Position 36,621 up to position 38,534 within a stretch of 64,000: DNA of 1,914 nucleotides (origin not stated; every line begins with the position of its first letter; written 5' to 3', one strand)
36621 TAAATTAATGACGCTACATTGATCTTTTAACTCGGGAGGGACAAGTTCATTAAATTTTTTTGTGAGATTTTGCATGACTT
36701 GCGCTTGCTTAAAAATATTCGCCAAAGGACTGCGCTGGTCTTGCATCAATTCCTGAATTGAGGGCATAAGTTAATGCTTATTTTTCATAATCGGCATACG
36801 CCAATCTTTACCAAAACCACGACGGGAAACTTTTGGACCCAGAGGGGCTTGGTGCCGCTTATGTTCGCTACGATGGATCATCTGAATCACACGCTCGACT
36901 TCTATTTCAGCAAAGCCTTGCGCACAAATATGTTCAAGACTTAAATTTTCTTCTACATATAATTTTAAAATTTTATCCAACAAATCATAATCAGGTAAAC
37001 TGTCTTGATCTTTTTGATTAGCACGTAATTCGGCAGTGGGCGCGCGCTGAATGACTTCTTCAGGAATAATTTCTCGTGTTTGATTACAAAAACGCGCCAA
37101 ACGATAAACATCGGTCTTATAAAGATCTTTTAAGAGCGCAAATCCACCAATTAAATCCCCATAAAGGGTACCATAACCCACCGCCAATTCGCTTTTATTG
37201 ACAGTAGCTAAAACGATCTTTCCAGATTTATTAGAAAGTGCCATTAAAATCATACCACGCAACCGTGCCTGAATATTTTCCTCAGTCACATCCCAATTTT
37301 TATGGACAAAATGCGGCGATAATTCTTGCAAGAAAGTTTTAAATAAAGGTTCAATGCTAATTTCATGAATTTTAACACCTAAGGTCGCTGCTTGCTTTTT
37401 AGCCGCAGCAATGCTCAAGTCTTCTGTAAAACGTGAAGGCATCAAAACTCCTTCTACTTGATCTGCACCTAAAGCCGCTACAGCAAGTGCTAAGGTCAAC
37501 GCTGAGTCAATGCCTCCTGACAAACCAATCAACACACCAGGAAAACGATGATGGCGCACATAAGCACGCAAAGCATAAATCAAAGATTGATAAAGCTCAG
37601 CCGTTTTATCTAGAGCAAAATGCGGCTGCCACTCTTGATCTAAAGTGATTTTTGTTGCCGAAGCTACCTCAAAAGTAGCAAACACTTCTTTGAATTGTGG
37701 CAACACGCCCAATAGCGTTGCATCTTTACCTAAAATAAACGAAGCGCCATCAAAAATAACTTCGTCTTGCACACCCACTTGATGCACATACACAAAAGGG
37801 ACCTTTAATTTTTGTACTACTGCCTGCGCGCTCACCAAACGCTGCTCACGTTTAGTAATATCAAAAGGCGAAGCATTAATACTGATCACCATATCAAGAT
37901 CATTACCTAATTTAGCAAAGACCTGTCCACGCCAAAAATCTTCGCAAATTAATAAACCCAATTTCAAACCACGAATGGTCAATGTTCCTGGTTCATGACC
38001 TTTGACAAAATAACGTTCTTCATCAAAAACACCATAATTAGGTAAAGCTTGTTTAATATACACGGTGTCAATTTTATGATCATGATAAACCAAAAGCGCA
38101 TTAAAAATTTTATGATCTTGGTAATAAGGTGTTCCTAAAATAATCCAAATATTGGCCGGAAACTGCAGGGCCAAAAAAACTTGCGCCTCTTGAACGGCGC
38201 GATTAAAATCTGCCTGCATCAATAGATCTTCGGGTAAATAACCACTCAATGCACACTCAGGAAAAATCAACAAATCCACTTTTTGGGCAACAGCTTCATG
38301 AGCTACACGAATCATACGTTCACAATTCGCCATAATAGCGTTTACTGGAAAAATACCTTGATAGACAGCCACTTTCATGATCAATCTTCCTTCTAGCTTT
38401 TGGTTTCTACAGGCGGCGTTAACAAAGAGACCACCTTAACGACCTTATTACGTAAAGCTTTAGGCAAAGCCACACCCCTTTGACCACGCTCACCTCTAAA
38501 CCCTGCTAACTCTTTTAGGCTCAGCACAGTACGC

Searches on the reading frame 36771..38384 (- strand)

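Call 49: search_protein_families(library=pfam, proteins=[window:36771-38384:-], max_evalue=0.00001)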
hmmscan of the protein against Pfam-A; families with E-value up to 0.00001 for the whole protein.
window:36771-38384:- (537 aa): 2 families
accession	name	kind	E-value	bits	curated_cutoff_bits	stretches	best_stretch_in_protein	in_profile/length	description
PF02540.23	NAD_synthase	-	5.2e-71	239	21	1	265-513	2-242/242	NAD synthase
PF00795.27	CN_hydrolase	-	2.7e-19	70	23.2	1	4-237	1-243/256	Carbon-nitrogen hydrolase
